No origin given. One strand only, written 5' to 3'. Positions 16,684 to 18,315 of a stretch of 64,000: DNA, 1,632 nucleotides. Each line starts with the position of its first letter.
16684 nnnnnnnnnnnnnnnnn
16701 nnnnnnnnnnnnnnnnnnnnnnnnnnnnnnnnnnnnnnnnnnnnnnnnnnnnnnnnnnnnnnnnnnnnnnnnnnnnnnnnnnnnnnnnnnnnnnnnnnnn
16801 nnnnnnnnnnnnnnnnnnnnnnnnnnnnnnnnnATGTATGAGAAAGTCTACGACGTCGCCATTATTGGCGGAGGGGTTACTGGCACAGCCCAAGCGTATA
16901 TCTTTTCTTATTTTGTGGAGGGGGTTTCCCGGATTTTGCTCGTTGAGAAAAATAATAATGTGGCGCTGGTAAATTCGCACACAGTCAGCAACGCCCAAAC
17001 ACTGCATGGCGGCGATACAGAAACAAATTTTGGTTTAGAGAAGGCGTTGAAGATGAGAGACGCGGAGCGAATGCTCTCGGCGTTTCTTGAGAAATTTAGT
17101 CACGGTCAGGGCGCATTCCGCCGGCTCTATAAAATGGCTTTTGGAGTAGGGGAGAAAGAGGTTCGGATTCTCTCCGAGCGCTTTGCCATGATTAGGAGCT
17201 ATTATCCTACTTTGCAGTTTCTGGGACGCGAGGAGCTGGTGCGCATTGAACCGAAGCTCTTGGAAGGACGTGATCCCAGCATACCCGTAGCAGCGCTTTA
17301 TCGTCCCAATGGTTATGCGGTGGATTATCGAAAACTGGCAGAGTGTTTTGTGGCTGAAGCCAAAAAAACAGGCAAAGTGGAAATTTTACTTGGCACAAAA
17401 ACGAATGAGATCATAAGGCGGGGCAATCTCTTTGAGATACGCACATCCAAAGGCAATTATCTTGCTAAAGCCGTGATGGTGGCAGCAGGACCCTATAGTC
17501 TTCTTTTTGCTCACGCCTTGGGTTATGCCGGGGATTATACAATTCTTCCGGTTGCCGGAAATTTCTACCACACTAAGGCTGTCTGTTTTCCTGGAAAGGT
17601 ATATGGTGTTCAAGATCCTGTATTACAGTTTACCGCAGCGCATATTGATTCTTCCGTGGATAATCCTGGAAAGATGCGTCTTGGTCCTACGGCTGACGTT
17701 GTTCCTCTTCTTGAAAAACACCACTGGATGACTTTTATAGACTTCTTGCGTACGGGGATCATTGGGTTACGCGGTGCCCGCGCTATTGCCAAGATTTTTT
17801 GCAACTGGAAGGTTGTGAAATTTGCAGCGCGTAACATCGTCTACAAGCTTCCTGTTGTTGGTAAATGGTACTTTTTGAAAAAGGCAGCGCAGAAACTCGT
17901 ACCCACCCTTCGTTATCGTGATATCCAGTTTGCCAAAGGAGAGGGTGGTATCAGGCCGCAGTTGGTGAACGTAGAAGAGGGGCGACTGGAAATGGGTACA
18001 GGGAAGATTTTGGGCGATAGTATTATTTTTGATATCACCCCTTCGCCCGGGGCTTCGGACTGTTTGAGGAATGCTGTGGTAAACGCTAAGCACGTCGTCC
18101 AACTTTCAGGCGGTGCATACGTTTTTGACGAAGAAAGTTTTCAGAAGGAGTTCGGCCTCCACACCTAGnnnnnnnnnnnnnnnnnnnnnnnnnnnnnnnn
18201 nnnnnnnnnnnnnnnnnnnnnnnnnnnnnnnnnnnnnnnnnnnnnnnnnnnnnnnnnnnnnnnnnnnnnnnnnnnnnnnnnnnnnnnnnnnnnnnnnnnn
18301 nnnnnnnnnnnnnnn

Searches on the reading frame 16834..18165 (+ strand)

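Call 78: search_protein_families(library=pfam, proteins=[window:16834-18165:+], max_evalue=0.00001)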
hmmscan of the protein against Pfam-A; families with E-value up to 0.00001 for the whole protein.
window:16834-18165:+ (444 aa): 3 families
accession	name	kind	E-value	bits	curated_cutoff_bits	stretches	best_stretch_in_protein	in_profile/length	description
PF01266.30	DAO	-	1.3e-22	81.2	27.9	1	7-329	1-273/353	FAD dependent oxidoreductase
PF06039.21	Mqo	-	4.7e-17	62.1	27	1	6-408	3-431/489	Malate:quinone oxidoreductase (Mqo)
PF13738.12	Pyr_redox_3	-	3.7e-06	26.8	30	0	173-222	87-136/305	Pyridine nucleotide-disulphide oxidoreductase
